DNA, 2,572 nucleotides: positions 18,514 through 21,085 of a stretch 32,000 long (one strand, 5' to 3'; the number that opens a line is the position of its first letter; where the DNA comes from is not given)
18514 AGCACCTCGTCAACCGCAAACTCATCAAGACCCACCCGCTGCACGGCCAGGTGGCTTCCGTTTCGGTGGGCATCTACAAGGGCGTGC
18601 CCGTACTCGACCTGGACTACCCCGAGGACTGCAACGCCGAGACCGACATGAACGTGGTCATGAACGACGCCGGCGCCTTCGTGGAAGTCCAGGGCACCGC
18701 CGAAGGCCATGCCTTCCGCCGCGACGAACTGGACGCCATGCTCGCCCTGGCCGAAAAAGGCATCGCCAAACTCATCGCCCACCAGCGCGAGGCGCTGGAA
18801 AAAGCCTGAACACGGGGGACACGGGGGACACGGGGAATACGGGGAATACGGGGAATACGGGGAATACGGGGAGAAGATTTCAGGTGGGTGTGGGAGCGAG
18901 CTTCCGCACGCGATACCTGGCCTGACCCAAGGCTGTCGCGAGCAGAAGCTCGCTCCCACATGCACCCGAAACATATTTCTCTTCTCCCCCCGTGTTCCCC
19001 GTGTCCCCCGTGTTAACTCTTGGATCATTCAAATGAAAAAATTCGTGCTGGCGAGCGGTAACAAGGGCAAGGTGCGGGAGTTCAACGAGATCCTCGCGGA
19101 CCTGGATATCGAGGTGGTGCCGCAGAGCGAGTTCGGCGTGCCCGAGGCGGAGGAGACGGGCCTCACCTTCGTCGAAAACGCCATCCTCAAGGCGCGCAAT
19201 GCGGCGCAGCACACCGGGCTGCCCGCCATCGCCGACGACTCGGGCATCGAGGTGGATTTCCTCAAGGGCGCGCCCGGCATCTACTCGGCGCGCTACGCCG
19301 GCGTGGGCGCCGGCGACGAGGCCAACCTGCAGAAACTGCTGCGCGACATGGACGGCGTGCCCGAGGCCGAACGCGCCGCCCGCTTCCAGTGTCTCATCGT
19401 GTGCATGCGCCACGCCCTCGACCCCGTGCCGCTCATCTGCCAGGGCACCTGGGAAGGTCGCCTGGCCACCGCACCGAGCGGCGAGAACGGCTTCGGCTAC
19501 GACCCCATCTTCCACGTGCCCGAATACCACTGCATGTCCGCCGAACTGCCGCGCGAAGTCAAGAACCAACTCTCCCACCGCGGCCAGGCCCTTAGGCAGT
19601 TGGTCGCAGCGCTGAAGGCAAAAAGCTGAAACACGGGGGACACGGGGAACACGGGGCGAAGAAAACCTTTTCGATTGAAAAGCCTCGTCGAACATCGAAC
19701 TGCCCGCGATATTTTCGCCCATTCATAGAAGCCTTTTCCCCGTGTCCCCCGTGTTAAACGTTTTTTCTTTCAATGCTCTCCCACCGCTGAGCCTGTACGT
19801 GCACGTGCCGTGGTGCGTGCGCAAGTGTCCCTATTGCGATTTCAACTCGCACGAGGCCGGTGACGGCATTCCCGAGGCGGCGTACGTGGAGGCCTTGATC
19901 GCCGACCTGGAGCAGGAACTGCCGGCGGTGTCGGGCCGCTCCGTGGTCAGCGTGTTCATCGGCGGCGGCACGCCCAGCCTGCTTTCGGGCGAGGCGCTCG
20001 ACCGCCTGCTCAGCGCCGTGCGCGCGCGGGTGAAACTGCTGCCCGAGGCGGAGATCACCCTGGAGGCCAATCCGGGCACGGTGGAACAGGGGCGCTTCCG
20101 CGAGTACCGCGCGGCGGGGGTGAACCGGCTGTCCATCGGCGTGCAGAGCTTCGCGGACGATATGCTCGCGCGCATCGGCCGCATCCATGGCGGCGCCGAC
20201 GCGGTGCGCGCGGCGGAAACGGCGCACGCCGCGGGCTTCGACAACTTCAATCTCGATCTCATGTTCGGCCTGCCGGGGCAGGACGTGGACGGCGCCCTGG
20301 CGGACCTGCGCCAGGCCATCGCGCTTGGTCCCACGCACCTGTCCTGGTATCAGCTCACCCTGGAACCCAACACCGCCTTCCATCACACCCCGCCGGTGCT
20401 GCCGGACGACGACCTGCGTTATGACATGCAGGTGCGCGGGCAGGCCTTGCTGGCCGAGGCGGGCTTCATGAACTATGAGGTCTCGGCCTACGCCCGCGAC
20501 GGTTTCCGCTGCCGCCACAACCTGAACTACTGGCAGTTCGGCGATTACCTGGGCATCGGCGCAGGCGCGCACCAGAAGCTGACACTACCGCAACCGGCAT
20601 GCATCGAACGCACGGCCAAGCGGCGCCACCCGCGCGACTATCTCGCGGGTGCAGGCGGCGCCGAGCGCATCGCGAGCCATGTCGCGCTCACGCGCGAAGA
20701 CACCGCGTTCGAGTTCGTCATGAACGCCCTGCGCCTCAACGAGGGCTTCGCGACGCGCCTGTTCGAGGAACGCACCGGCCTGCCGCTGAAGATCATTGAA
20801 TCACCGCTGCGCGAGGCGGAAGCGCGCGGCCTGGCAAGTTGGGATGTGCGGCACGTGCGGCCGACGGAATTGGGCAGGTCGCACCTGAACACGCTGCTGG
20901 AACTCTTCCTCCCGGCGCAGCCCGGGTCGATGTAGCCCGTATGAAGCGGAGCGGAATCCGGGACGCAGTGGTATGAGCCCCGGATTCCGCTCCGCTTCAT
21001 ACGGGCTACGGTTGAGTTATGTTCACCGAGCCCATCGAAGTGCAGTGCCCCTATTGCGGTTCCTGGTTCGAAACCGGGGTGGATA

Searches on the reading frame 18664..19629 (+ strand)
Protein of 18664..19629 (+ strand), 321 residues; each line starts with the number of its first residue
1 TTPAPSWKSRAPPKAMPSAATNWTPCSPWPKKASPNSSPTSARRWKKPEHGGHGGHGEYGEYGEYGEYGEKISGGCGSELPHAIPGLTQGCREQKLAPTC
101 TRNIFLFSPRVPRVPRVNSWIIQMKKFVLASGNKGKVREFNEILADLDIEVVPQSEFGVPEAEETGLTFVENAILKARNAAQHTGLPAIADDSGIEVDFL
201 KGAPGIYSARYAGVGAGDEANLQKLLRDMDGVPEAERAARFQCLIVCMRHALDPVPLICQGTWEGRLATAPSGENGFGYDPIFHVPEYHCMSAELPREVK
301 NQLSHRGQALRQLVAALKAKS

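Call 116: search_protein_families(library=pfam, max_evalue=0.00001, proteins=[window:18664-19629:+])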
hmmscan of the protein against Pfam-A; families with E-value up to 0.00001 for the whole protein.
window:18664-19629:+ (321 aa): 1 family
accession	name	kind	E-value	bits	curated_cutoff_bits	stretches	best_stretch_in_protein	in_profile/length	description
PF01725.21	Ham1p_like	-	3.8e-65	219.7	22.5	1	128-315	2-185/186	Ham1 family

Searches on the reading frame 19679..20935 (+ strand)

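Call 116: search_protein_families(library=pfam, max_evalue=0.00001, proteins=[window:19679-20935:+])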
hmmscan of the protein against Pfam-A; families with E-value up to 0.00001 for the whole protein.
window:19679-20935:+ (418 aa): 2 families
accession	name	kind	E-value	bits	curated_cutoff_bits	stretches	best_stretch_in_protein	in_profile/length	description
PF04055.27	Radical_SAM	-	1.8e-26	93.7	29.5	1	40-204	1-157/166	Radical SAM superfamily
PF06969.22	HemN_C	-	1.4e-11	44.7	24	1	337-400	1-65/67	HemN C-terminal domain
